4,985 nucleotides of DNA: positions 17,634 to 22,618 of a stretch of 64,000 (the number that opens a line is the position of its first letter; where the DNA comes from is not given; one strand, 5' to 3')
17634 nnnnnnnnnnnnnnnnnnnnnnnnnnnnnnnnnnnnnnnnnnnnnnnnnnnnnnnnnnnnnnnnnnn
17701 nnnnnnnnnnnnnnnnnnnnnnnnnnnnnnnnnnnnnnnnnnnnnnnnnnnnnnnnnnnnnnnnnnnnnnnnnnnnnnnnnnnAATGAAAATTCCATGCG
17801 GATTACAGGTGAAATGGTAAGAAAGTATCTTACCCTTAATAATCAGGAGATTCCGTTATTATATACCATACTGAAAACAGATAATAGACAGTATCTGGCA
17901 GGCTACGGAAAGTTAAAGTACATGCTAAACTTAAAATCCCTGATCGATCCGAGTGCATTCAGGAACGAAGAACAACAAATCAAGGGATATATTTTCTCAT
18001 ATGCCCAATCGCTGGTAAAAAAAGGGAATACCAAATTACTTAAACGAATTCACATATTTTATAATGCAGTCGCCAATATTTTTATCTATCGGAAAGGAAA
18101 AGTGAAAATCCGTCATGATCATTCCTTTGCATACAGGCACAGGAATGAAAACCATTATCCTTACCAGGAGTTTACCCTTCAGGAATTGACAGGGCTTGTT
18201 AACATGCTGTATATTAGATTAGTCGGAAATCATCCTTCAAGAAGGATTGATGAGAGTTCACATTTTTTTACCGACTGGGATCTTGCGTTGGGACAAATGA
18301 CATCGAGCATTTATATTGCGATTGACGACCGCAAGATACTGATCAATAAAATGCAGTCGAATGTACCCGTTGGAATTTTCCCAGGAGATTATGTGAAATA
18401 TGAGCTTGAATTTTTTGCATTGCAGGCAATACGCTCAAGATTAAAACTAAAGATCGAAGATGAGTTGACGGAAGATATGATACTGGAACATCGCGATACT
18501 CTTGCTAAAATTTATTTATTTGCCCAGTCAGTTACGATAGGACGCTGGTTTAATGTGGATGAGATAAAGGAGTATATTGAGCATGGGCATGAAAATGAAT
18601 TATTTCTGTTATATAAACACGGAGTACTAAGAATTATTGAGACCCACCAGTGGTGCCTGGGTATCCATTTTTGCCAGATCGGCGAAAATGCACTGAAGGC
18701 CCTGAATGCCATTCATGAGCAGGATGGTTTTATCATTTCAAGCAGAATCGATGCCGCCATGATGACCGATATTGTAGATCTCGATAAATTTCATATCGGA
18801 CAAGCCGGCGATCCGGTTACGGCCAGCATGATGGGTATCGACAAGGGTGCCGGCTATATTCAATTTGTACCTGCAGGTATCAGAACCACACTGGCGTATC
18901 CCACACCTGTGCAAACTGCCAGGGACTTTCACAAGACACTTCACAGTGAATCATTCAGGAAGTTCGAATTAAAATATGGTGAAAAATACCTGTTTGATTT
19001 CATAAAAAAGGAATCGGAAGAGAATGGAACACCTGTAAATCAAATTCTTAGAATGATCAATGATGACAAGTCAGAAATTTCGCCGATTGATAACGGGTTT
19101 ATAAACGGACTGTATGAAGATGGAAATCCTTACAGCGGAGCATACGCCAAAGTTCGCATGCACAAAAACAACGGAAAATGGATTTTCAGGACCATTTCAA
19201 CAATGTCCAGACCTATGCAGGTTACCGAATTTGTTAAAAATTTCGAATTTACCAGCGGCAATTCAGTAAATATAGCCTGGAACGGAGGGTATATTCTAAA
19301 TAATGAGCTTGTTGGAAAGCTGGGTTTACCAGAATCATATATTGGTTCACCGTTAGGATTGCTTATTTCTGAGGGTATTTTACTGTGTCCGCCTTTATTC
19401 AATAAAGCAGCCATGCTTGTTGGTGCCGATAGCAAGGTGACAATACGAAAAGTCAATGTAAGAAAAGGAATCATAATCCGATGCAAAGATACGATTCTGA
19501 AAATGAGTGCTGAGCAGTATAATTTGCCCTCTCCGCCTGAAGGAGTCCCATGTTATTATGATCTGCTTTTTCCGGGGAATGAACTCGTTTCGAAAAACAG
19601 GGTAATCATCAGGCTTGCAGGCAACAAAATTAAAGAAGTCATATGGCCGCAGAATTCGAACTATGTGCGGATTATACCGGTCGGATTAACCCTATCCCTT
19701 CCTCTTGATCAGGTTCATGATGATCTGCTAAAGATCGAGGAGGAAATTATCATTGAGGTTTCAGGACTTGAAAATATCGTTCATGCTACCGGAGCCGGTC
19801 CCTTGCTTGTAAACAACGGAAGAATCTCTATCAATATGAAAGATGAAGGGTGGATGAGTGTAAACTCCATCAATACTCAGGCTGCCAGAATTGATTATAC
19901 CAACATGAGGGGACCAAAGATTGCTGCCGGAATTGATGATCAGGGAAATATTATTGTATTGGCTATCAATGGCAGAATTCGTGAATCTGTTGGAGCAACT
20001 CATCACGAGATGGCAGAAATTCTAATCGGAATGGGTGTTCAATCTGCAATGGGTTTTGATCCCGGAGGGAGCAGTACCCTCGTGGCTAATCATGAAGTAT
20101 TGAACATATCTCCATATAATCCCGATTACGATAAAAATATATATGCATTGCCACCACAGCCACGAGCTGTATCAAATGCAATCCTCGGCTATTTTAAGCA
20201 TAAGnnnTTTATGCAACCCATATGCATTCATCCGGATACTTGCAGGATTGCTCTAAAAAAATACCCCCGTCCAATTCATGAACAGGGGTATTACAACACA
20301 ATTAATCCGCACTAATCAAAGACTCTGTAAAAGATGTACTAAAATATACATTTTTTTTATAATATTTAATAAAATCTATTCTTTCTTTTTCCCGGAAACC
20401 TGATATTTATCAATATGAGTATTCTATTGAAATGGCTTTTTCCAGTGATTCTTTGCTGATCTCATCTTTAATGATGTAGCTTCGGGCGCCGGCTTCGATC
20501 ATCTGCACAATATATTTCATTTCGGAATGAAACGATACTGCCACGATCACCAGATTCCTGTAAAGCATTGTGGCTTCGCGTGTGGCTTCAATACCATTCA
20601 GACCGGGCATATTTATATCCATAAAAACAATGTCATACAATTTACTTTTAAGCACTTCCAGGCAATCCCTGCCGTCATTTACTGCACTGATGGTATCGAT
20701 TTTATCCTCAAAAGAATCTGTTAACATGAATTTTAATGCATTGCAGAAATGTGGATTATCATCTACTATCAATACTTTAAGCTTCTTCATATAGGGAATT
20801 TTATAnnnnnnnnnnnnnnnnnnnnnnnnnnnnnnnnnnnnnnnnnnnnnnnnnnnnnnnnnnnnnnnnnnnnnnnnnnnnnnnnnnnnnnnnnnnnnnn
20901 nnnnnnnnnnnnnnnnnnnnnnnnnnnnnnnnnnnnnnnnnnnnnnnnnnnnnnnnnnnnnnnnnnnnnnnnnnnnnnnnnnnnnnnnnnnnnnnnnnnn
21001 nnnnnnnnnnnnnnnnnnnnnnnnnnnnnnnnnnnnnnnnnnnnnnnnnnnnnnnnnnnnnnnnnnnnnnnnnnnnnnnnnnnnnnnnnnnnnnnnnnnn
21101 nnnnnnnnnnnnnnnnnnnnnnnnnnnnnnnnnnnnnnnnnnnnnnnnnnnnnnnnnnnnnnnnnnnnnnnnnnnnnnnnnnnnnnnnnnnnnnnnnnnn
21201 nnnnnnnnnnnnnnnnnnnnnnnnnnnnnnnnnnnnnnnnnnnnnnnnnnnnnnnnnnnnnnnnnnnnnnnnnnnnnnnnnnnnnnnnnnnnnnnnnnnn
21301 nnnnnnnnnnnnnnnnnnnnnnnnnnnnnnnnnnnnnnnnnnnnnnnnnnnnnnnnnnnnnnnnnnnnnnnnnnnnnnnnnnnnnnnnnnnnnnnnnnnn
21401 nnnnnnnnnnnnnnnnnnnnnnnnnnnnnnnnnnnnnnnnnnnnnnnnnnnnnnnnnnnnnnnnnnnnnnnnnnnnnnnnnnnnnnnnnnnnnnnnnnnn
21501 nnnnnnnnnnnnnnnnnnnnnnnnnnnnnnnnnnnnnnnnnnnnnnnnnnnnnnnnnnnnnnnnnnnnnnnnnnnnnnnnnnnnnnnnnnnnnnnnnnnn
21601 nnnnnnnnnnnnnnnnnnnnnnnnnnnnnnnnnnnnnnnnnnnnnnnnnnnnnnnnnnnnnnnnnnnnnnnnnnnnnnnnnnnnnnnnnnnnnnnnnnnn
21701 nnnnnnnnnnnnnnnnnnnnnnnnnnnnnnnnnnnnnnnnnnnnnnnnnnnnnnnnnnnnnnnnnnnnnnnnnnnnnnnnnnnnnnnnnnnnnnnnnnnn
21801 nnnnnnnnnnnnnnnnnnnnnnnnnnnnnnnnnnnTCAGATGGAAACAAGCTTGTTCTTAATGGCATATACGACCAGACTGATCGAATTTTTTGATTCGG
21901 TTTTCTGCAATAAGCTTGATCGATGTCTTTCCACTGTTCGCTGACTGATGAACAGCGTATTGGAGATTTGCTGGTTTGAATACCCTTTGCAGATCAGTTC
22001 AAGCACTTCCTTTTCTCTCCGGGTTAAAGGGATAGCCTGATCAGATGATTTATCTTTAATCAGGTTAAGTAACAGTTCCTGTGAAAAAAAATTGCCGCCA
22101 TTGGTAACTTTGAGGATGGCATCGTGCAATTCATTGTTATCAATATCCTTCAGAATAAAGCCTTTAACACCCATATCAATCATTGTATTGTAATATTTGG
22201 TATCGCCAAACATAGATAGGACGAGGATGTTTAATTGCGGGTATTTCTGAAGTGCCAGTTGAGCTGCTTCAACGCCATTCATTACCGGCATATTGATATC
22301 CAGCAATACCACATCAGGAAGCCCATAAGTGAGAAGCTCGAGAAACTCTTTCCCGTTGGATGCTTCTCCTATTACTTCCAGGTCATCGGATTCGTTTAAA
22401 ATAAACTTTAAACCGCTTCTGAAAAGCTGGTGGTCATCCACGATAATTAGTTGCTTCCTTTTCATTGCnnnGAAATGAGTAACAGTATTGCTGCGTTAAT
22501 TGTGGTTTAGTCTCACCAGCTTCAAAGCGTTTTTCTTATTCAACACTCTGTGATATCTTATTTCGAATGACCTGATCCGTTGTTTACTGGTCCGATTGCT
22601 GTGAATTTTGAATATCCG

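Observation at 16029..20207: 1392-aa glycosyltransferase-phosphodiester glycosidase fusion: a possible make-and-cleave enzyme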

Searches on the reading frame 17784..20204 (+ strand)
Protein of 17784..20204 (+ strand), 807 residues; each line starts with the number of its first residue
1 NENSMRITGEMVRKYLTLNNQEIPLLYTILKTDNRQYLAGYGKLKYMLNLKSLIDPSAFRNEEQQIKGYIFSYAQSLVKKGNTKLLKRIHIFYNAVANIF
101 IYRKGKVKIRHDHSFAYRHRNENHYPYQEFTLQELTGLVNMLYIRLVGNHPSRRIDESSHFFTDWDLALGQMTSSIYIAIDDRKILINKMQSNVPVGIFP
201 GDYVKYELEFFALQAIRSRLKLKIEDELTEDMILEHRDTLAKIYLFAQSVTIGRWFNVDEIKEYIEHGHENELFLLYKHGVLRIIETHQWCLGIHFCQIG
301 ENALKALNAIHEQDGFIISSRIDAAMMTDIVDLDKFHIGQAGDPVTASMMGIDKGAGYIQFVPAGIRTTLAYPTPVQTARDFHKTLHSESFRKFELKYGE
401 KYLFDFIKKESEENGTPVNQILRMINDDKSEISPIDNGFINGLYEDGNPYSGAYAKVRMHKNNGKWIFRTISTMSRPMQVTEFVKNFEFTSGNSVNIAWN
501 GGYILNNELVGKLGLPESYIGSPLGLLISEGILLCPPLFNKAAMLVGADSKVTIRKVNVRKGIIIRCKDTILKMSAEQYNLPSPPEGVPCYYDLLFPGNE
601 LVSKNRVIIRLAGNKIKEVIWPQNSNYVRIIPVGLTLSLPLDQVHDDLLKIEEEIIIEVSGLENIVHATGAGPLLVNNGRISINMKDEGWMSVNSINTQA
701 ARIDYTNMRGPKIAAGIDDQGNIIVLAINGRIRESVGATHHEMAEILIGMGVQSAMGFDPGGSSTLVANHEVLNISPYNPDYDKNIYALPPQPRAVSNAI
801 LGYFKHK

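Call 38: predict_structure(alignment_id=A2)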
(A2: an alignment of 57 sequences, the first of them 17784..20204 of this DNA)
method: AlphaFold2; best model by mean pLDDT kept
length: 807 residues; sequences in the alignment: 57
mean_pLDDT: 86.2   pTM: 0.87
mean pLDDT of the five models: 86.2, 84.4, 83.8, 83.8, 81.6
residues with pLDDT >= 90: 415; 70-90: 315; 50-70: 64; < 50: 13
segments of 3 or more residues with pLDDT < 50: 111-120
pLDDT, mean of each block of 10 residues (from residue 1): 88 90 86 75 76 72 89 85 77 94 73 43 81 92 89 72 78 91 95 96 88 94 89 93 94 83 90 95 95 90 96 95 85 94 89 95 91 85 94 93 93 90 74 83 86 89 80 83 94 92 76 83 87 91 92 94 90 94 91 91 92 92 86 89 79 92 94 92 86 70 60 91 90 69 94 87 79 74 84 83 80
secondary structure, 60 per line:
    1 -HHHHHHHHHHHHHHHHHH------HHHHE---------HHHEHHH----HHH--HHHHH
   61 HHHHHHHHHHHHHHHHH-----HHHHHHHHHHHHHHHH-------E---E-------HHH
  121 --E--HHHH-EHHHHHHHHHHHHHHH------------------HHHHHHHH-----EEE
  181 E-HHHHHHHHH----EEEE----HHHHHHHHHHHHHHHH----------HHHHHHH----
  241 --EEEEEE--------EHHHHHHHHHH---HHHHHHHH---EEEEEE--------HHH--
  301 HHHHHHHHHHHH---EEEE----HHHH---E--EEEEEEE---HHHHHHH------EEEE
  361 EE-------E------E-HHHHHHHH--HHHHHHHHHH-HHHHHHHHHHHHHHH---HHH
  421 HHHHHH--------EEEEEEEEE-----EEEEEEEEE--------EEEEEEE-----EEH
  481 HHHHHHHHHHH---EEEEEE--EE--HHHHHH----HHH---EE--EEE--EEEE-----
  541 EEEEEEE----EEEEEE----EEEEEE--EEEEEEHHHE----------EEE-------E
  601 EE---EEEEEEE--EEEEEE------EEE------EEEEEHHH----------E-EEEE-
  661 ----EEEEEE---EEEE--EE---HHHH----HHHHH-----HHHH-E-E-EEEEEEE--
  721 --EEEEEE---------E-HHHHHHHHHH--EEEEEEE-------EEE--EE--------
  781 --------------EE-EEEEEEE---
elements in order (helices of 4 or more, strands of 3 or more residues): H2-19 H26-29 H56-77 H83-98 H126-129 H132-146 H165-172 E178-181 H183-191 E196-199 H204-219 H230-236 E243-248 H258-267 H271-278 E282-287 H301-312 E316-319 H324-327 E334-340 H344-350 E357-362 H379-386 H389-398 H400-414 H418-426 E435-443 E449-457 E466-472 H480-491 E495-500 H507-512 E527-529 E532-535 E541-547 E552-557 E562-567 E570-575 E590-592 E600-602 E606-612 E615-620 E627-629 E636-640 E656-659 E665-670 E674-677 H685-688 H693-697 H703-706 E712-718 E723-728 H740-749 E752-758 E766-768 E798-804

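Call 42: fold_search(model_id=the predicted structure, library=pdb)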
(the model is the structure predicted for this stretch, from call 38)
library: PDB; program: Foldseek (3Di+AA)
matches with E <= 10: 512; with E <= 0.001: 20
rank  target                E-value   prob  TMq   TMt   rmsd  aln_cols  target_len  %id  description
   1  5h3k                  5.5e-23  1.00  0.29  0.41   8.8       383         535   18  Crystal structure of a hypothetical protein from Synechocystis (released 2017-10-25)
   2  6ozd_A                6.6e-16  1.00  0.28  0.42   9.5       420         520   15  Crystal structure of Putative exported protein (BPSS2145) from Burkholderia pseudomallei K96243 (released 2019-06-12)
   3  6ozd_B                3.2e-15  1.00  0.27  0.40   9.6       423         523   15  Crystal structure of Putative exported protein (BPSS2145) from Burkholderia pseudomallei K96243 (released 2019-06-12)
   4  6pkg_A                3.0e-14  1.00  0.24  0.60   8.1       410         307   14  Zebrafish N-acetylglucosamine-1-phosphodiester alpha-N-acetylglucosaminidase (NAGPA) catalytic domain auto-inhibited b (released 2020-02-19)
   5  6pki_D                5.1e-14  1.00  0.25  0.63   8.1       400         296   14  Zebrafish N-acetylglucosamine-1-phosphodiester alpha-N-acetylglucosaminidase (NAGPA) catalytic domain (C56S C230S) in  (released 2020-02-19)
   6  6u11_A                1.2e-13  1.00  0.24  0.58   7.5       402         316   16  Xenopus laevis N-acetylglucosamine-1-phosphodiester alpha-N-acetylglucosaminidase (NAGPA) (C46S C219S C453S C480S C486 (released 2020-02-19)
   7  6pki_B                2.0e-13  1.00  0.25  0.62   7.3       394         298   14  Zebrafish N-acetylglucosamine-1-phosphodiester alpha-N-acetylglucosaminidase (NAGPA) catalytic domain (C56S C230S) in  (released 2020-02-19)
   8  6pki_A                3.0e-13  1.00  0.24  0.60   7.6       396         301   14  Zebrafish N-acetylglucosamine-1-phosphodiester alpha-N-acetylglucosaminidase (NAGPA) catalytic domain (C56S C230S) in  (released 2020-02-19)
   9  6pku_B                4.1e-13  1.00  0.25  0.71   7.8       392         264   16  Guinea pig N-acetylglucosamine-1-phosphodiester alpha-N-acetylglucosaminidase (NAGPA) catalytic domain (C51S C221S) in (released 2020-02-19)
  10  6pku_A                7.7e-13  1.00  0.25  0.71   7.5       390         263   15  Guinea pig N-acetylglucosamine-1-phosphodiester alpha-N-acetylglucosaminidase (NAGPA) catalytic domain (C51S C221S) in (released 2020-02-19)
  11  6pky_A                1.2e-12  1.00  0.26  0.69   6.5       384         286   16  Guinea pig N-acetylglucosamine-1-phosphodiester alpha-N-acetylglucosaminidase (NAGPA) catalytic domain auto-inhibited  (released 2020-02-19)
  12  6pky_B                1.6e-12  1.00  0.26  0.69   6.6       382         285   15  Guinea pig N-acetylglucosamine-1-phosphodiester alpha-N-acetylglucosaminidase (NAGPA) catalytic domain auto-inhibited  (released 2020-02-19)
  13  6pky_C                2.4e-12  1.00  0.24  0.65   8.8       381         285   17  Guinea pig N-acetylglucosamine-1-phosphodiester alpha-N-acetylglucosaminidase (NAGPA) catalytic domain auto-inhibited  (released 2020-02-19)
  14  6pky_D                2.6e-12  1.00  0.26  0.69   6.7       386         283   15  Guinea pig N-acetylglucosamine-1-phosphodiester alpha-N-acetylglucosaminidase (NAGPA) catalytic domain auto-inhibited  (released 2020-02-19)
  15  3ohg                  2.7e-12  1.00  0.25  0.65   6.6       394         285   14  Crystal structure of a protein with unknown function from DUF2233 family (BACOVA_00430) from Bacteroides ovatus at 1.80  (released 2010-09-08)
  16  2g8l_B                4.5e-08  1.00  0.25  0.63   5.2       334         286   12  Crystal structure of a duf89 family protein (ph1575) from pyrococcus horikoshii at 2.04 A resolution (released 2006-03-21)
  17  2g8l_A                5.4e-08  1.00  0.25  0.63   5.4       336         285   12  Crystal structure of a duf89 family protein (ph1575) from pyrococcus horikoshii at 2.04 A resolution (released 2006-03-21)
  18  1xfi                  2.0e-07  1.00  0.26  0.54   6.0       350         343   12  X-ray structure of gene product from Arabidopsis thaliana At2g17340 (released 2004-09-28)
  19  2ffj_A                1.1e-05  1.00  0.21  0.57   7.9       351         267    8  CRYSTAL STRUCTURE OF a DUF89 family protein (AF1104) FROM ARCHAEOGLOBUS FULGIDUS DSM 4304 AT 2.45 A RESOLUTION (released 2006-01-10)
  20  2ffj_B                5.0e-05  1.00  0.21  0.56   7.5       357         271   10  CRYSTAL STRUCTURE OF a DUF89 family protein (AF1104) FROM ARCHAEOGLOBUS FULGIDUS DSM 4304 AT 2.45 A RESOLUTION (released 2006-01-10)
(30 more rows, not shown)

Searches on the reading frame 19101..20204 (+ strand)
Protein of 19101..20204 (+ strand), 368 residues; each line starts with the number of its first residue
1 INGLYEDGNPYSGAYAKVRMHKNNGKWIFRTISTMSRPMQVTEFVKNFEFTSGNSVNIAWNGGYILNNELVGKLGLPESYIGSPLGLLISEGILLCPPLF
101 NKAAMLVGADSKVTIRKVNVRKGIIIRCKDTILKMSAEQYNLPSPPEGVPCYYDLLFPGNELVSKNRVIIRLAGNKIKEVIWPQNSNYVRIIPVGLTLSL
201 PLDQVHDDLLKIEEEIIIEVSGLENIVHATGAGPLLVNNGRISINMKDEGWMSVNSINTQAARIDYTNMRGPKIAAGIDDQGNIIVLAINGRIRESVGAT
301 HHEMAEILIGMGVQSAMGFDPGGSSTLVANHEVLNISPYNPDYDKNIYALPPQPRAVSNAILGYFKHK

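Call 27: search_protein_families(library=pfam, proteins=[window:19101-20204:+], max_evalue=10)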
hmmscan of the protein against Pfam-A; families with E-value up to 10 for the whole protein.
window:19101-20204:+ (368 aa): 2 families
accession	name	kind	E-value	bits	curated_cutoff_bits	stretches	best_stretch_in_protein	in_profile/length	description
PF09992.14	NAGPA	-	3e-21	76.8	25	1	219-361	59-166/169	Phosphodiester glycosidase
PF11259.13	DUF3060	-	0.13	12.5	23.1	1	218-241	34-57/58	Protein of unknown function (DUF3060)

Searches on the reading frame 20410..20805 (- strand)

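Call 10: search_protein_families(library=ncbifam, proteins=[window:20410-20805:-], max_evalue=0.001)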
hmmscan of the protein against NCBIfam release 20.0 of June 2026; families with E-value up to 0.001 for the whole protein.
window:20410-20805:- (131 aa): 84 families (the best 25 are shown)
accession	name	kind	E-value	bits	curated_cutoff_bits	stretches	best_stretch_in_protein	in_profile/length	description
NF052445.1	RespRegMctR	equivalog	2.1e-19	69.8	300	1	9-125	2-115/205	two-component system response regulator MctR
NF008318.0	PRK11107.1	equivalog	3.1e-16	58.6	890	1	7-125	666-781/920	two-component sensor histidine kinase BarA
NF001965.0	PRK00742.1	subfamily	1.3e-15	57.5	293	1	7-120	2-114/357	chemotaxis-specific protein-glutamate methyltransferase CheB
NF007018.1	PRK09483.1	equivalog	6e-15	55.5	280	1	10-122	3-113/217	UvrY/SirA/GacA family response regulator transcription factor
NF041367.1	CheY_Halo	equivalog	8.5e-15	55.1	200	1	11-125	1-110/114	chemotaxis protein CheY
NF011896.0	PRK15369.1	equivalog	1.1e-14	54.6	242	1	6-115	1-108/211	two component system response regulator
NF007935.0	PRK10651.1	equivalog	1.5e-14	53.7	250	1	8-123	6-118/216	two-component system response regulator NarL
NF008469.0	PRK11361.1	equivalog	2.6e-14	52.8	714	1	10-114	6-106/461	acetoacetate metabolism transcriptional regulator AtoC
TIGR02875.1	spore_0_A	equivalog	6.2e-14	51.9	200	1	7-114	1-108/262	sporulation transcription factor Spo0A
NF009206.0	PRK12555.1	subfamily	1.9e-13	50.1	342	1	10-119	2-110/340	chemotaxis-specific protein-glutamate methyltransferase CheB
NF010684.1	PRK14084.1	equivalog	2.1e-13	50.6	375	1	9-125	1-112/254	response regulator transcription factor LytR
NF041947.1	LuxQ_Vibrio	equivalog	6.3e-13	47.5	1200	1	6-125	720-835/843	quorum-sensing autoinducer 2 sensor kinase/phosphatase LuxQ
NF011874.0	PRK15347.1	equivalog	3.4e-12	45.2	852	1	8-127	690-808/921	two component system sensor kinase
NF045901.1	HisKinLetSLeg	equivalog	9.7e-12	43.7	1650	1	7-121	670-782/906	two-component system sensor histidine kinase LetS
NF040689.1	MtrAB_MtrA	equivalog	1.6e-11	43.9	300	1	11-118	1-103/219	MtrAB system response regulator MtrA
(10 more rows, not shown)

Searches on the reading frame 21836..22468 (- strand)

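Call 10: search_protein_families(library=ncbifam, proteins=[window:21836-22468:-], max_evalue=0.001)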
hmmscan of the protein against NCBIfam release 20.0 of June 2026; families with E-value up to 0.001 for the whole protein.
window:21836-22468:- (210 aa): 82 families (the best 25 are shown)
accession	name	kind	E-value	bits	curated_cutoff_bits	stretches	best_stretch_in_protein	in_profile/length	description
NF052445.1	RespRegMctR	equivalog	1.9e-53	180.9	300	1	6-207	3-204/205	two-component system response regulator MctR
NF011896.0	PRK15369.1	equivalog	2e-39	135.4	242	1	3-206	2-208/211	two component system response regulator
NF047785.1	respo_reg_MadR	equivalog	6.2e-39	133.5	300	1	7-207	3-208/209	MadR family response regulator transcription factor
NF007935.0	PRK10651.1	equivalog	8e-37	126.5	250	1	4-206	6-214/216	two-component system response regulator NarL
NF007018.1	PRK09483.1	equivalog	2.2e-32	112.5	280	1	7-208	4-209/217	UvrY/SirA/GacA family response regulator transcription factor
NF007708.0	PRK10403.1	equivalog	3.1e-32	111.8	343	1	6-201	8-207/215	nitrate/nitrite response regulator protein NarP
NF007419.0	PRK09958.1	equivalog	8.8e-27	94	251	1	7-207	3-203/204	acid-sensing system DNA-binding response regulator EvgA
NF007403.0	PRK09935.1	equivalog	2.5e-25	89.3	271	1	2-207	1-209/210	fimbria biosynthesis transcriptional regulator FimZ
NF007685.0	PRK10360.1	equivalog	2.8e-25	89.3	258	1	7-199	4-189/196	response regulator transcription factor UhpA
NF006900.1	PRK09390.1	equivalog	7.6e-23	81.1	255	1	5-205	5-200/203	response regulator FixJ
NF040749.1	tetrathio_RR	equivalog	8.4e-20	71.3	290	1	9-199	4-185/191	tetrathionate respiration response regulator TtrR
TIGR02875.1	spore_0_A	equivalog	1.6e-19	70.2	200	1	6-126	4-126/262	sporulation transcription factor Spo0A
NF041830.1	RR_TF_ErdR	exception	2.3e-19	70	390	1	6-191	3-194/213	response regulator transcription factor ErdR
NF001965.0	PRK00742.1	subfamily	6.4e-19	68.4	293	1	6-108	5-108/357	chemotaxis-specific protein-glutamate methyltransferase CheB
NF041367.1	CheY_Halo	equivalog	4.6e-18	65.6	200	1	8-121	2-113/114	chemotaxis protein CheY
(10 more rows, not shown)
